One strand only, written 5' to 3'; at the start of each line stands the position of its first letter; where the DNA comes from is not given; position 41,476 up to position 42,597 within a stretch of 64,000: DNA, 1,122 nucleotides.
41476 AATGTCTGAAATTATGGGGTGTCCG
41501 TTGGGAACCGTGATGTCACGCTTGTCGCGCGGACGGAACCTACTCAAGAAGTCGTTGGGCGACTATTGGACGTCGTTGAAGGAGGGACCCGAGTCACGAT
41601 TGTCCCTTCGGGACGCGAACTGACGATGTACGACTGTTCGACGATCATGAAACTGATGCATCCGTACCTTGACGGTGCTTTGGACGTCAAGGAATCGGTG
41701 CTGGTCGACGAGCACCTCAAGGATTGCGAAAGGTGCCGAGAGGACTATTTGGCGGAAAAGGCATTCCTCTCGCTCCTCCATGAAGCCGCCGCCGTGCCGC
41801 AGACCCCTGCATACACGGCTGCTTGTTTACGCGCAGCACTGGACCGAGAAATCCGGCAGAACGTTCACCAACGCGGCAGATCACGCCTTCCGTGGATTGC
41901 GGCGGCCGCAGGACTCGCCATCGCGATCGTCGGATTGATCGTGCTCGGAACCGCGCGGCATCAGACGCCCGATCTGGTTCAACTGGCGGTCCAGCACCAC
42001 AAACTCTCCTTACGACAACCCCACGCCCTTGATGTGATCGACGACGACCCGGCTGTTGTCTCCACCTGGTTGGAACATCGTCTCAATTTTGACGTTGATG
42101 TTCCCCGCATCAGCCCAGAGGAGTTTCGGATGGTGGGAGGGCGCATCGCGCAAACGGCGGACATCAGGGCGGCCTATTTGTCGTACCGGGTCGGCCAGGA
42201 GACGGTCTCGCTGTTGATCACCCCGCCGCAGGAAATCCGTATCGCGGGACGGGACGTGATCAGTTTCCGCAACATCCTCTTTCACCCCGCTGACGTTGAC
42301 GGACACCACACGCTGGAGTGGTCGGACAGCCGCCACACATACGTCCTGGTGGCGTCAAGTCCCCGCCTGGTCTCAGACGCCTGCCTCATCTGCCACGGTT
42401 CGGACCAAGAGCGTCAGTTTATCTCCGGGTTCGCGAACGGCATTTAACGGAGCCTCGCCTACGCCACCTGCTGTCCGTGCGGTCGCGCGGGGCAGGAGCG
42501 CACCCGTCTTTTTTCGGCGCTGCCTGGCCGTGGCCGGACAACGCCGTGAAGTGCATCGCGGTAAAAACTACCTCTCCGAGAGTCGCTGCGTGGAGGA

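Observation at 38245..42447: Four-gene operon: LolA-like periplasmic protein, Cache/HAMP/GAF sensor without output, ECF sigma, zf-HC2 anti-sigma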

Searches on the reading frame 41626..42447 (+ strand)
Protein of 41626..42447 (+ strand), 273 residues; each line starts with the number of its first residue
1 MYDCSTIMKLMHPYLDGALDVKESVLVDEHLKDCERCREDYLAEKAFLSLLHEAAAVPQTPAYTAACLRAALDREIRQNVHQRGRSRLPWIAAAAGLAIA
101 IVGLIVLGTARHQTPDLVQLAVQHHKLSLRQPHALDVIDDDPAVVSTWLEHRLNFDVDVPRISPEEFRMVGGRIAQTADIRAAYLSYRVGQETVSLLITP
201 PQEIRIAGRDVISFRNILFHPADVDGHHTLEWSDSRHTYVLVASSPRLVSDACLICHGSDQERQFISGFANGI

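Call 3: search_protein_families(library=pfam, proteins=[window:41626-42447:+], max_evalue=0.1)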
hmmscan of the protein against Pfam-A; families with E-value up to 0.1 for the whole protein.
window:41626-42447:+ (273 aa): 1 family
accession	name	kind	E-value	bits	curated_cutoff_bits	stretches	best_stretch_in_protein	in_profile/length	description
PF13490.11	zf-HC2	-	6.6e-10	39.3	22.2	1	4-38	1-35/35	Putative zinc-finger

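Call 4: search_protein_families(library=ncbifam, proteins=[window:41626-42447:+], max_evalue=0.1)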
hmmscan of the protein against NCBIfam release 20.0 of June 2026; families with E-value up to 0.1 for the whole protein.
window:41626-42447:+ (273 aa): 6 families
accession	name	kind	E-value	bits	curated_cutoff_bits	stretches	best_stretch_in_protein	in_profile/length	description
NF052375.1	antisigma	equivalog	5.7e-12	46.1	100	1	11-119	2-118/217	anti-sigma factor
TIGR03988.1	antisig_RsrA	equivalog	6.2e-08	32.6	62.5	1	3-79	1-73/77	mycothiol system anti-sigma-R factor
NF052368.1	antisigmaE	subfamily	0.00018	21.3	50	1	1-39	1-39/48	anti-sigma factor family protein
TIGR02451.1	anti_sig_ChrR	subfamily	0.03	14.1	124.5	1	10-61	7-59/216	ChrR family anti-sigma-E factor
NF038083.1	CU044_5270_fam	subfamily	0.033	14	100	1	66-116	6-59/284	CU044_5270 family protein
NF010501.0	PRK13920.1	subfamily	0.085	12.5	225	0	7-111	4-101/213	putative anti-sigmaE protein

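Call 22: find_homologous_proteins(query=window:41626-42447:+, max_evalue=0.001)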
Query window:41626-42447:+ (273 aa): 48 proteins with E <= 0.001 among 3949 candidates.
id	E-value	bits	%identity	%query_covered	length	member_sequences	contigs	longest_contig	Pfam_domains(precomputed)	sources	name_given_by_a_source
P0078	5.7e-180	614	100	100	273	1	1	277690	PF13490.12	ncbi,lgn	ncbi:MAG: anti-sigma factor family protein [Nitrospirota bacterium]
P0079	2.2e-155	534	85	100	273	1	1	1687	PF13490.12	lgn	-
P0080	2.1e-147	508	82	100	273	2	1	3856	PF13490.12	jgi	jgi:anti-sigma factor RsiW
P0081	6.0e-147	506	80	100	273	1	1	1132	PF13490.12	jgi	jgi:anti-sigma factor RsiW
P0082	8.9e-138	476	79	96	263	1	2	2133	PF13490.12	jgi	jgi:anti-sigma factor RsiW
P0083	5.0e-135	467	77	100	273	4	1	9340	PF13490.12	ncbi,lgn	-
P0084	7.5e-129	447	72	100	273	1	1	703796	PF13490.12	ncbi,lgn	ncbi:MAG: anti-sigma factor family protein [Nitrospirota bacterium]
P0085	1.7e-128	446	74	100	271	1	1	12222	PF13490.12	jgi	jgi:anti-sigma factor RsiW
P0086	7.8e-111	388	63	100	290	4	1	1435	PF13490.12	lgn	-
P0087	2.1e-109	383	63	100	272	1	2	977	PF13490.12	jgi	jgi:anti-sigma factor RsiW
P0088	7.9e-103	362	58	100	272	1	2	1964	PF13490.12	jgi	jgi:anti-sigma factor RsiW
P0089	3.2e-100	353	57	100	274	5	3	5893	PF13490.12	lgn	-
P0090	1.2e-96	341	84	62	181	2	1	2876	-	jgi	jgi:anti-sigma factor RsiW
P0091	2.9e-96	340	58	100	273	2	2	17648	PF13490.12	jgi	jgi:anti-sigma factor RsiW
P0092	7.3e-96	339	56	100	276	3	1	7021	PF13490.12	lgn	-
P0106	3.1e-80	287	49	100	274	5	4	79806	PF13490.12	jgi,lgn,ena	jgi:anti-sigma factor RsiW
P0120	1.6e-43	167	39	89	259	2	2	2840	PF13490.12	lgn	-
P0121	1.4e-31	128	44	58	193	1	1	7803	PF13490.12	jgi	jgi:anti-sigma factor RsiW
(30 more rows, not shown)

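Call 23: find_encoding_contigs(protein=P0106, flank=7000, max_places=2)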
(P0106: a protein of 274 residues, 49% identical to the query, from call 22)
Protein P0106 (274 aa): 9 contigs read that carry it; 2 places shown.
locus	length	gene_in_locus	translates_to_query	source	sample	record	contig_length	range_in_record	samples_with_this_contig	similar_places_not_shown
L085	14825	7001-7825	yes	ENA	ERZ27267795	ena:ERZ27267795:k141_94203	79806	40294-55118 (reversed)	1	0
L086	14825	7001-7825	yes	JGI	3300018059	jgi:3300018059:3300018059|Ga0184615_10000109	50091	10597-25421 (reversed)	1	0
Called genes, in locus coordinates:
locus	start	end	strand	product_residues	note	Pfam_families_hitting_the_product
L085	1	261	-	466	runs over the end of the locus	PF10396:TrmE_N, PF12631:MnmE_helical, PF01926:MMR_HSR1, PF02421:FeoB_N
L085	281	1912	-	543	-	PF14849:YidC_periplas, PF02096:60KD_IMP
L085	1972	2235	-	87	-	PF01809:YidD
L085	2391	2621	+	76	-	-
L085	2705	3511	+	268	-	PF00156:Pribosyltran (weak)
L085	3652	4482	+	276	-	PF07044:DUF1329 (faint), PF17131:TP_0789-like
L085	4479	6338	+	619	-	PF02743:dCache_1, PF13492:GAF_3 (faint), PF00672:HAMP, PF01590:GAF, PF13185:GAF_2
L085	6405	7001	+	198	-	PF04542:Sigma70_r2, PF08281:Sigma70_r4_2, PF04545:Sigma70_r4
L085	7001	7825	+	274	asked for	PF13490:zf-HC2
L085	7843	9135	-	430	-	PF06689:zf-C4_ClpX, PF00493:MCM (weak), PF05496:RuvB_N (weak), PF01078:Mg_chelatase (faint), PF07724:AAA_2, PF00004:AAA, PF07728:AAA_5 (weak), PF10431:ClpB_D2-small, +1 more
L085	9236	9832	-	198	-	PF00574:CLP_protease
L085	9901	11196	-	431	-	PF05697:Trigger_N, PF00254:FKBP_C (faint), PF05698:Trigger_C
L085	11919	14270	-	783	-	PF00912:Transgly, PF17092:PCB_OB, PF00905:Transpeptidase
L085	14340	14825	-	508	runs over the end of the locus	PF05362:Lon_C (weak), PF13541:ChlI, PF01078:Mg_chelatase, PF00158:Sigma54_activat (weak), PF13191:AAA_16 (weak), PF07728:AAA_5, PF00493:MCM (weak), PF13335:Mg_chelatase_C, +1 more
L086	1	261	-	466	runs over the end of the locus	PF10396:TrmE_N, PF12631:MnmE_helical, PF01926:MMR_HSR1, PF02421:FeoB_N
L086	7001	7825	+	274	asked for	PF13490:zf-HC2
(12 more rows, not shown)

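Call 24: find_encoding_contigs(protein=P0121, flank=7000, max_places=2)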
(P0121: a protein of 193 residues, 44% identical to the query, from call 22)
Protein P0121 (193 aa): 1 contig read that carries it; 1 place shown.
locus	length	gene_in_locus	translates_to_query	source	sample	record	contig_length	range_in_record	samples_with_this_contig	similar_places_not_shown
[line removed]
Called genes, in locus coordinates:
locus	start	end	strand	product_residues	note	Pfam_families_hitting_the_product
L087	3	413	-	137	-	?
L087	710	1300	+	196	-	-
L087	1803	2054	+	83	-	-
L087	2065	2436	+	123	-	PF00156:Pribosyltran (weak)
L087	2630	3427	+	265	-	PF07044:DUF1329 (faint), PF17131:TP_0789-like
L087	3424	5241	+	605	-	PF02743:dCache_1, PF22673:MCP-like_PDC_1 (weak), PF13492:GAF_3 (faint), PF00672:HAMP, PF13185:GAF_2, PF01590:GAF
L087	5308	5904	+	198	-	PF04542:Sigma70_r2, PF22233:PhyR_sigma-like (faint), PF08281:Sigma70_r4_2, PF04545:Sigma70_r4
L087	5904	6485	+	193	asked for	PF13490:zf-HC2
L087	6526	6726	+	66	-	-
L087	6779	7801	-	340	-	?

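Call 25: find_encoding_contigs(protein=P0120, flank=7000, max_places=2)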
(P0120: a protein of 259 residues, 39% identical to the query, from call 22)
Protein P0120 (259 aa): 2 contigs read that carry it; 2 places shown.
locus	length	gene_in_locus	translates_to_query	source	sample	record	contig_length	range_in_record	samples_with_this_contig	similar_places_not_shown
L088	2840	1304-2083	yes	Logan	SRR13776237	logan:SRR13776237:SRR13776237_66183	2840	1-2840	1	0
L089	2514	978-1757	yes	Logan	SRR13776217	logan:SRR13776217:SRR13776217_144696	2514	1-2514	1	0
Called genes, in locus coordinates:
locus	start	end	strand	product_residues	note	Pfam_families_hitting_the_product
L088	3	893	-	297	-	?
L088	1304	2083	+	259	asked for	PF13490:zf-HC2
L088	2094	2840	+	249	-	?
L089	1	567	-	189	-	?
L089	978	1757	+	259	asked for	PF13490:zf-HC2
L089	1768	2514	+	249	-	?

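Call 31: search_solved_structures(query=window:41626-42447:+, max_evalue=1)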
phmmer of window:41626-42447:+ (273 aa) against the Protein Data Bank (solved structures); distinct sequences matched with E-value up to 1: 5.
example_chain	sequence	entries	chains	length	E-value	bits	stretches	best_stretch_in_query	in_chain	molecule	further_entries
5wuq_C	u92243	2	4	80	4.7e-07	32.7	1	6-76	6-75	Anti-sigma-W factor RsiW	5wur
5frf_A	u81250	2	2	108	0.003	20.3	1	3-74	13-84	ANTI-SIGMA FACTOR RSRA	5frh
2q1z_B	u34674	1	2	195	0.12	15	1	10-88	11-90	Anti-Sigma factor ChrR, transcriptional activator ChrR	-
2z2s_B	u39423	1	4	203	0.13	14.9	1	10-88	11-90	Anti-Sigma factor ChrR, transcriptional activator ChrR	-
1ia5_A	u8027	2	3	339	0.7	12.5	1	196-272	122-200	POLYGALACTURONASE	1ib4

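Call 42: search_protein_families(library=pfam, proteins=[L088:2094-2840:+, L088:3-893:-], max_evalue=0.01)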
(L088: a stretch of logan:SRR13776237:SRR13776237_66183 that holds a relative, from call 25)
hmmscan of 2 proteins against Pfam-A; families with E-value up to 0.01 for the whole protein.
L088:2094-2840:+ (249 aa): 8 families
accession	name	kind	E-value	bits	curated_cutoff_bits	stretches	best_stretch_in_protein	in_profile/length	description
PF01370.27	Epimerase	-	2e-25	90.1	20.9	1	3-218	1-238/240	NAD dependent epimerase/dehydratase family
PF13460.12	NAD_binding_10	-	8.7e-17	62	27.2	1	7-210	1-183/184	NAD(P)H-binding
PF05368.20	NmrA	-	5.4e-13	49.6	27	1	2-107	4-106/298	NmrA-like family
PF04321.23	RmlD_sub_bind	-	2.9e-09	36.9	27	1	1-217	1-210/287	RmlD substrate binding domain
PF01073.25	3Beta_HSD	-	4.2e-09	36.3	22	1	5-205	2-226/280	3-beta hydroxysteroid dehydrogenase/isomerase family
PF16363.11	GDP_Man_Dehyd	-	9.9e-06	25.7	27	1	4-75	1-86/332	GDP-mannose 4,6 dehydratase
PF07993.18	NAD_binding_4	-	0.00019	21.1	20.1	0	5-60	1-58/258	Male sterility protein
PF00106.31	adh_short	-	0.0088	16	26.6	0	3-66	3-72/195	short chain dehydrogenase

L088:3-893:- (297 aa): 1 family
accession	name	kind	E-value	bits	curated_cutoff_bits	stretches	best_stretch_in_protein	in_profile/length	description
PF00483.29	NTP_transferase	-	9.4e-13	48.7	21.2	1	12-222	2-193/245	Nucleotidyl transferase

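Call 59: predict_structure(alignment_id=A5)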
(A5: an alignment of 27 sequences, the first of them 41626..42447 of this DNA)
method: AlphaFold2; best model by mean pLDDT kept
length: 273 residues; sequences in the alignment: 27
mean_pLDDT: 76.7   pTM: 0.56
mean pLDDT of the five models: 76.7, 74.9, 74.2, 72.3, 71.9
residues with pLDDT >= 90: 94; 70-90: 87; 50-70: 63; < 50: 29
segments of 3 or more residues with pLDDT < 50: 56-67, 82-89, 107-111
pLDDT, mean of each block of 10 residues (from residue 1): 86 83 85 91 79 52 49 54 45 54 52 75 96 93 95 89 85 91 95 95 66 73 89 89 88 73 58 47
secondary structure, 60 per line:
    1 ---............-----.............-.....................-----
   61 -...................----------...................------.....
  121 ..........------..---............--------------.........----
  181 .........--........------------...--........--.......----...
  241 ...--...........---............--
elements in order: H4-15 H21-33 H35-55 H62-80 H91-109 H116-130 H142-153 E168-176 E181-189 E192-199 E212-214 E217-224 E227-233 E238-243 H246-256 H260-271

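Call 63: fold_search(model_id=the predicted structure, library=pdb)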
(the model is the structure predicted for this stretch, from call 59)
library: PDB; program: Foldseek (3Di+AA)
matches with E <= 10: 983; with E <= 0.001: 0
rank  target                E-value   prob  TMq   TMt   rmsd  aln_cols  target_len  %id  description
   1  1vr8                  2.2e-03  1.00  0.26  0.48   5.9       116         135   10  Crystal structure of GTP binding regulator (TM1622) from Thermotoga Maritima at 1.75 A resolution (released 2005-03-15)
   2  2v43_B                8.1e-03  1.00  0.24  0.24   3.8        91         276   10  Crystal structure of RseB: a sensor for periplasmic stress response in E. coli (released 2007-08-28)
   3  2v42_A                1.0e-02  1.00  0.24  0.23   4.2       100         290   11  Crystal structure of RseB: a sensor for periplasmic stress response in E. coli (released 2007-08-28)
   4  3m4w_A                1.1e-02  0.99  0.21  0.20   8.5        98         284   10  Structural basis for the negative regulation of bacterial stress response by RseB (released 2010-05-05)
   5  6jau_A                1.1e-02  0.95  0.20  0.19  10.0        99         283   16  The complex structure of Pseudomonas aeruginosa MucA/MucB. (released 2020-01-29)
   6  6in9_B                1.7e-02  0.93  0.20  0.20   9.9        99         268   16  Crystal structure of MucB in complex with MucA(peri) (released 2019-07-24)
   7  2v43_C                2.5e-02  0.99  0.23  0.23   4.2        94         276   12  Crystal structure of RseB: a sensor for periplasmic stress response in E. coli (released 2007-08-28)
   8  2v42_B                3.5e-02  0.99  0.23  0.23   4.0        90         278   12  Crystal structure of RseB: a sensor for periplasmic stress response in E. coli (released 2007-08-28)
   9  2p4b_A                3.7e-02  0.98  0.23  0.23   5.5       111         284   12  Crystal structure of E.coli RseB (released 2007-05-22)
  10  6in9_A                4.4e-02  0.84  0.20  0.20  10.1        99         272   16  Crystal structure of MucB in complex with MucA(peri) (released 2019-07-24)
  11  2lba_MODEL_1_A        5.5e-02  0.30  0.14  0.27  13.4       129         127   12  Solution structure of chicken ileal BABP in complex with glycochenodeoxycholic acid (released 2011-09-14)
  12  6w17_D                5.9e-02  0.18  0.13  0.12  16.4       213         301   11  Structure of Dip1-activated Arp2/3 complex with nucleated actin filament (released 2020-08-12)
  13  5l8i_B                7.4e-02  0.25  0.13  0.27  13.7       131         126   14  crystal structure of human FABP6 apo-protein (released 2016-08-24)
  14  2p4b_B                8.7e-02  0.96  0.23  0.24   4.3        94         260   12  Crystal structure of E.coli RseB (released 2007-05-22)
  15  3wa5_B                8.7e-02  0.57  0.20  0.37   8.8       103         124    8  Crystal Structure of type VI peptidoglycan muramidase effector Tse3 in complex with its cognate immunity protein Tsi3 (released 2013-10-02)
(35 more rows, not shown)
